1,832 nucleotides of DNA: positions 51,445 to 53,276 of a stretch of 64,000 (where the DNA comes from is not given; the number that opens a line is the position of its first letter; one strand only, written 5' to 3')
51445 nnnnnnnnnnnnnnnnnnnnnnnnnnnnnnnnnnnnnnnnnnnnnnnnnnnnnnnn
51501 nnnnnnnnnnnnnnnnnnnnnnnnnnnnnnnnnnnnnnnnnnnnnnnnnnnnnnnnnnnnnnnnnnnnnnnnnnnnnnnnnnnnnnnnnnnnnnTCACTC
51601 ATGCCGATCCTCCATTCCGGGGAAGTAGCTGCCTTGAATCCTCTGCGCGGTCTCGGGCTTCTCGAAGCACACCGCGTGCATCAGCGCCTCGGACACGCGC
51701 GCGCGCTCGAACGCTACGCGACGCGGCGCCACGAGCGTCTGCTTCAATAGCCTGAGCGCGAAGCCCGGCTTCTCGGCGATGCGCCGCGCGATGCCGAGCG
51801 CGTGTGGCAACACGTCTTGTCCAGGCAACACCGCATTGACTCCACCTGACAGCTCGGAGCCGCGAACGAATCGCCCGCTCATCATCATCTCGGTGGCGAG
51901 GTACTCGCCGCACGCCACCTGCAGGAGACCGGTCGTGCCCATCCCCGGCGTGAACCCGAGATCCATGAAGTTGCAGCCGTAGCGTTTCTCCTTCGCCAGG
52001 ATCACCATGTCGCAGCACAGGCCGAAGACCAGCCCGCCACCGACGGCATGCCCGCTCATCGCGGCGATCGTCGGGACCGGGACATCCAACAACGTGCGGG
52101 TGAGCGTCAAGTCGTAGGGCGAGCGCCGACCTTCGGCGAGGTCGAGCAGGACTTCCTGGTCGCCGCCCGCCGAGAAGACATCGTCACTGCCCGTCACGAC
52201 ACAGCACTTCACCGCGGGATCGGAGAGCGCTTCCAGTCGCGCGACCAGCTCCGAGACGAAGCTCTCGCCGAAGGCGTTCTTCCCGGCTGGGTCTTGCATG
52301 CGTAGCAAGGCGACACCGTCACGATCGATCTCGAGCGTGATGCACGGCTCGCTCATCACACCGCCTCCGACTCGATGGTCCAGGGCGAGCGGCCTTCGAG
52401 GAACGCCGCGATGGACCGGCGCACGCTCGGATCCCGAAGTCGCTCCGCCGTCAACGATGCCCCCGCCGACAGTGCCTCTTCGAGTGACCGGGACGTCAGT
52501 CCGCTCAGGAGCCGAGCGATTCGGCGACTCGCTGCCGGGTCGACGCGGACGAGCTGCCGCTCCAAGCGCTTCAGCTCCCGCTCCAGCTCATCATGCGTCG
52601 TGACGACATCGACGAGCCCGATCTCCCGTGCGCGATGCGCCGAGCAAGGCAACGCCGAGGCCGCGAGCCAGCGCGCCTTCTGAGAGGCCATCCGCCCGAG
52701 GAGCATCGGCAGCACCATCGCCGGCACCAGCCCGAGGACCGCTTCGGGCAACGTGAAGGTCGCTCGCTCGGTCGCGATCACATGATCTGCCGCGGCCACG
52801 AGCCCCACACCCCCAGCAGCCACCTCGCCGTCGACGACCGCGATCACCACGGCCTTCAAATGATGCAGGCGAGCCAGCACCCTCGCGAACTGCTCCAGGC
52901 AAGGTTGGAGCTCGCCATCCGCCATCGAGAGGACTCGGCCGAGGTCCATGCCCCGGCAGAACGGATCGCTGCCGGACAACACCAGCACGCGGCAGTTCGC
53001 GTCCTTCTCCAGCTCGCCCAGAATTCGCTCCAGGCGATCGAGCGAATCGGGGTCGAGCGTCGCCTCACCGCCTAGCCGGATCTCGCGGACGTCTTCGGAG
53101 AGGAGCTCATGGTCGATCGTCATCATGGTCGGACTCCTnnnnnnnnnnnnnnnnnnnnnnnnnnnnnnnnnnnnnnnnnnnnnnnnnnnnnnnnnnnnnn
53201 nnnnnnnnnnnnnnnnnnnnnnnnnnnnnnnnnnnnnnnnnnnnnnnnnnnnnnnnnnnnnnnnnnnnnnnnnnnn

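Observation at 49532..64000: Uncharacterised biosynthetic cluster: stand-alone FAS-II-like enzymes + HMGS/ECH1/ECH2 beta-branching cassette + alpha-oxoamine synthase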

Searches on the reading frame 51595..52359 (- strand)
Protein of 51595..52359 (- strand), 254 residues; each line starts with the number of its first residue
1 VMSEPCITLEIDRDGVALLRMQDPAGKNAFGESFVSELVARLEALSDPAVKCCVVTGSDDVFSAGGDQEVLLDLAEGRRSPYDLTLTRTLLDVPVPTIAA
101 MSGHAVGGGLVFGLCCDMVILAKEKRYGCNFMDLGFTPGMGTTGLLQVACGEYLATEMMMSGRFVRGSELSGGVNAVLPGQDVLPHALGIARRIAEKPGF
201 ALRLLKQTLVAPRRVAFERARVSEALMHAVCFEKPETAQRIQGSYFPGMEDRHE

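Call 7: search_protein_families(library=pfam, proteins=[window:51595-52359:-], max_evalue=0.01)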
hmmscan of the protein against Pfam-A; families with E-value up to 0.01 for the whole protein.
window:51595-52359:- (254 aa): 2 families
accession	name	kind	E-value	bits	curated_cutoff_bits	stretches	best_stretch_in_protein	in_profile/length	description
PF00378.25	ECH_1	-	1.7e-45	155.8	27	1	14-236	4-232/251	Enoyl-CoA hydratase/isomerase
PF16113.10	ECH_2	-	2.3e-12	47.5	27.2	1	18-155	3-151/335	Enoyl-CoA hydratase/isomerase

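Call 10: search_protein_families(library=ncbifam, proteins=[window:51595-52359:-], max_evalue=0.001)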
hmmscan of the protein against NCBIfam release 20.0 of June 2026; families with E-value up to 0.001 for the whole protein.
window:51595-52359:- (254 aa): 68 families (the best 25 are shown)
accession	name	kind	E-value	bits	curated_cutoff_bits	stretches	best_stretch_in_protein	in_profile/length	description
NF005496.0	PRK07110.1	domain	8.6e-79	264.2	215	1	5-245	4-247/249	polyketide synthase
NF046063.1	oxepin_alt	equivalog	2.9e-32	112.1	300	1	12-237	6-240/254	oxepin-CoA hydrolase, alternative type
NF006007.0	PRK08138.1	subfamily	1e-31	110.3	355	1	4-232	6-238/261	enoyl-CoA hydratase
NF006699.0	PRK09245.1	subfamily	2.2e-31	109.1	354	1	10-219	6-230/266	crotonase/enoyl-CoA hydratase family protein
NF004525.0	PRK05870.1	equivalog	2.9e-31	109.3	285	1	6-241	4-243/249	enoyl-CoA hydratase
NF004840.0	PRK06190.1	equivalog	2.1e-29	102.9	253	1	10-226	8-230/260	enoyl-CoA hydratase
NF007239.0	PRK09674.1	equivalog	4.5e-29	101.7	371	1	11-218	9-220/257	2,3-dehydroadipyl-CoA hydratase PaaF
NF004517.0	PRK05862.1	equivalog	4.8e-28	98.3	396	1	12-209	10-211/257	enoyl-CoA hydratase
NF005700.0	PRK07511.1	subfamily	1.2e-26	93.8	274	1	13-215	10-221/260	enoyl-CoA hydratase family protein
NF051848.1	EnCoAHydtEchA19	equivalog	5.6e-25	88.4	400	1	13-219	6-222/258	enoyl-CoA hydratase EchA19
NF005803.0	PRK07658.1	equivalog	1.1e-24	87.3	313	1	13-239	9-241/257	enoyl-CoA hydratase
NF006107.0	PRK08258.1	equivalog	2e-24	86.4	330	1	13-236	24-258/277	enoyl-CoA hydratase family protein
NF004475.0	PRK05809.1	subfamily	9.8e-24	84.2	394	1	8-235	7-240/260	short-chain-enoyl-CoA hydratase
NF005802.0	PRK07657.1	equivalog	1e-21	77.6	363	1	6-209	4-214/260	enoyl-CoA hydratase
NF005073.0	PRK06495.1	subfamily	2.3e-21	76.2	296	1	6-210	5-212/257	enoyl-CoA hydratase/isomerase family protein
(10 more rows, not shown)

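Call 36: search_solved_structures(query=window:51595-52356:-, max_evalue=1e-15)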
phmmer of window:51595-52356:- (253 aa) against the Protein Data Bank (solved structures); distinct sequences matched with E-value up to 1e-15: 37.
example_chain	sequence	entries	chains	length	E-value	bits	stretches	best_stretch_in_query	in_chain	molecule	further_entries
4q1k_A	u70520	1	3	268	1.6e-46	162.4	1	10-244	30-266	polyketide biosynthesis enoyl-CoA isomerase PksI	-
4q1i_A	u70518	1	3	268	2.3e-46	161.9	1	10-244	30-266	Polyketide biosynthesis enoyl-CoA isomerase PksI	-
4q1g_A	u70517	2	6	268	3.1e-46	161.4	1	10-244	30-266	Polyketide biosynthesis enoyl-CoA isomerase PksI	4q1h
4q1j_A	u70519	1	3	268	7.3e-45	156.9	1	10-244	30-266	Polyketide biosynthesis enoyl-CoA isomerase PksI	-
2q35_A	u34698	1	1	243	1.6e-37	132.9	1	13-242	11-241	CurF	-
2q2x_A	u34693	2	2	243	1.6e-37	132.9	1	13-242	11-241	CurF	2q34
4fzw_A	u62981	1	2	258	1.2e-26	97.3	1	13-225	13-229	2,3-dehydroadipyl-CoA hydratase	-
5xzd_A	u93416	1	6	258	8.2e-26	94.6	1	6-214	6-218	Enoyl-CoA hydratase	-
3q0j_A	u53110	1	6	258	1.4e-25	93.8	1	8-226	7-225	enoyl-CoA hydratase echA8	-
4fjw_D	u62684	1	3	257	1.4e-25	93.8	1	8-226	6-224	Probable enoyl-CoA hydratase echA8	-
3pzk_A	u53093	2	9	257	1.5e-25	93.7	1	8-226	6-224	e enoyl-CoA hydratase echA8 | enoyl-CoA hydratase echA8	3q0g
3h81_A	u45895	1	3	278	1.8e-25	93.5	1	8-226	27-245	enoyl-CoA hydratase echA8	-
1uiy_A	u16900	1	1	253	2.5e-25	93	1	9-241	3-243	Enoyl-CoA Hydratase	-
3moy_A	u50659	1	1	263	1.1e-24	90.8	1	13-208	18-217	Probable enoyl-CoA hydratase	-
7bor_A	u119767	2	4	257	1.6e-23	87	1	10-238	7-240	Probable enoyl-CoA hydratase/isomerase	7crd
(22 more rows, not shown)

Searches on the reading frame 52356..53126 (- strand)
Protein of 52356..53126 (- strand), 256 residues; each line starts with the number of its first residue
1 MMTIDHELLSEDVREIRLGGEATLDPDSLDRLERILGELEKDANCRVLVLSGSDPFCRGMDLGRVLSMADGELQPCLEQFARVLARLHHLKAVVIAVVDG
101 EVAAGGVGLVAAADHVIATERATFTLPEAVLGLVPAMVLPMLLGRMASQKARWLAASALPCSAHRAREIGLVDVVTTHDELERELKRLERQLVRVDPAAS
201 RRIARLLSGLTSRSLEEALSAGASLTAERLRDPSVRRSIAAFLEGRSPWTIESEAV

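Call 7: search_protein_families(library=pfam, proteins=[window:52356-53126:-], max_evalue=0.01)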
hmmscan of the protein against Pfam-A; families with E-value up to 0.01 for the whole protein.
window:52356-53126:- (256 aa): 3 families
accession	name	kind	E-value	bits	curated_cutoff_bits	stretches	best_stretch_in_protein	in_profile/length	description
PF00378.25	ECH_1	-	7.8e-33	114.3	27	1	23-248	19-247/251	Enoyl-CoA hydratase/isomerase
PF16113.10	ECH_2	-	1.7e-24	87.4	27.2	1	24-216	15-208/335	Enoyl-CoA hydratase/isomerase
PF03255.19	ACCA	-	0.00042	20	23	1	78-176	172-261/310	Acetyl co-enzyme A carboxylase carboxyltransferase-like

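Call 10: search_protein_families(library=ncbifam, proteins=[window:52356-53126:-], max_evalue=0.001)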
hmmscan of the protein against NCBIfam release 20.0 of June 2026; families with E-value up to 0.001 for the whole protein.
window:52356-53126:- (256 aa): 73 families (the best 25 are shown)
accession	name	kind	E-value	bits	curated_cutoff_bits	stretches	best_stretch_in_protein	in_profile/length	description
NF005498.0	PRK07112.1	equivalog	2.4e-36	125.6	250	1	22-250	29-256/258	enoyl-CoA hydratase/isomerase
NF005675.0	PRK07468.1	equivalog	4.6e-30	105.2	350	1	24-248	29-257/262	crotonase/enoyl-CoA hydratase family protein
NF004227.0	PRK05674.1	equivalog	4.5e-26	92.1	426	1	28-249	34-261/271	gamma-carboxygeranoyl-CoA hydratase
NF005879.0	PRK07827.1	equivalog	1.4e-25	90.1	283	1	29-248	36-257/261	enoyl-CoA hydratase family protein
NF042430.2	EnCoAhydt_DpgD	equivalog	1.5e-24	86.9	400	1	24-249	21-255/258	enoyl-CoA-hydratase DpgD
NF006008.0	PRK08139.1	equivalog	2.9e-24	86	313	1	24-248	35-261/266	enoyl-CoA hydratase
NF046063.1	oxepin_alt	equivalog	3.7e-24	85.6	300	1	23-248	23-253/254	oxepin-CoA hydrolase, alternative type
NF005700.0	PRK07511.1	subfamily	1.2e-23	84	274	1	23-248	26-256/260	enoyl-CoA hydratase family protein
NF004840.0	PRK06190.1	equivalog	1.3e-23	83.9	253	1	29-232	33-238/260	enoyl-CoA hydratase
NF051848.1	EnCoAHydtEchA19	equivalog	3.6e-23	82.4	400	1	27-248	27-253/258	enoyl-CoA hydratase EchA19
NF005803.0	PRK07658.1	equivalog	3.8e-23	82.2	313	1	28-248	29-252/257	enoyl-CoA hydratase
NF006566.0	PRK09076.1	subfamily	2.1e-22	80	286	1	23-248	27-255/260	enoyl-CoA hydratase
NF005802.0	PRK07657.1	equivalog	4e-22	79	363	1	23-208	27-215/260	enoyl-CoA hydratase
NF005699.0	PRK07509.1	equivalog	2e-21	76.9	249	1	23-221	27-232/267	crotonase/enoyl-CoA hydratase family protein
NF004795.0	PRK06143.1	subfamily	3.2e-21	76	283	1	24-243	33-254/260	enoyl-CoA hydratase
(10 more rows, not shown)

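Call 35: search_solved_structures(query=window:52356-53126:-, max_evalue=1e-10)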
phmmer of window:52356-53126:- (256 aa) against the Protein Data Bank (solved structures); distinct sequences matched with E-value up to 1e-10: 41.
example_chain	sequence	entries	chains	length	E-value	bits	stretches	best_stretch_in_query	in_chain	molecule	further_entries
4nnq_A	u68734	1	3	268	1.5e-31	112.9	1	23-249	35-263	Putative enoyl-CoA hydratase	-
8ahq_A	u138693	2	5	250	6.2e-22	81.5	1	24-178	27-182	Enoyl-CoA hydratase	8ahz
3hp0_A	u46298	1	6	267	8.4e-21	77.8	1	28-250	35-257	Putative polyketide biosynthesis enoyl-CoA hydratase homolog pksH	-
4k3w_A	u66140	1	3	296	2.6e-20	76.2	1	31-249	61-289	Enoyl-CoA hydratase/isomerase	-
4zu2_A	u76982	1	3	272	1.6e-18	70.4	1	30-249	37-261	Putative isohexenylglutaconyl-CoA hydratase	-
3pea_A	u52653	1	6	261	2.9e-18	69.5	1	32-248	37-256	Enoyl-CoA hydratase/isomerase family protein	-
3oc7_A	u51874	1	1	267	8.1e-17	64.8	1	30-250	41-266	Enoyl-CoA hydratase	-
3i47_A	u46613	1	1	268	2.1e-16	63.4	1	32-248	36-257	Enoyl CoA hydratase/isomerase (Crotonase)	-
4kpk_A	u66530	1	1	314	2.5e-16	63.2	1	28-249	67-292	Enoyl-CoA hydratase/isomerase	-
3kqf_A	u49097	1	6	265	3.6e-16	62.6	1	26-209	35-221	Enoyl-CoA hydratase/isomerase family protein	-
4knp_A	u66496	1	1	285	4.1e-16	62.5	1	30-250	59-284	enoyl-CoA hydratase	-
2ej5_A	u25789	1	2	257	8.9e-16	61.4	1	34-248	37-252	Enoyl-CoA hydratase subunit II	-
5wyb_B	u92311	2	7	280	1.3e-15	60.8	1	23-248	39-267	Probable enoyl-CoA hydratase/isomerase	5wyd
5zai_A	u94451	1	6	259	2.1e-15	60.1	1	24-248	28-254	3-hydroxypropionyl-coenzyme A dehydratase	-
4k29_A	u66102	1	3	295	3.1e-15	59.6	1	23-222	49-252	Enoyl-CoA hydratase/isomerase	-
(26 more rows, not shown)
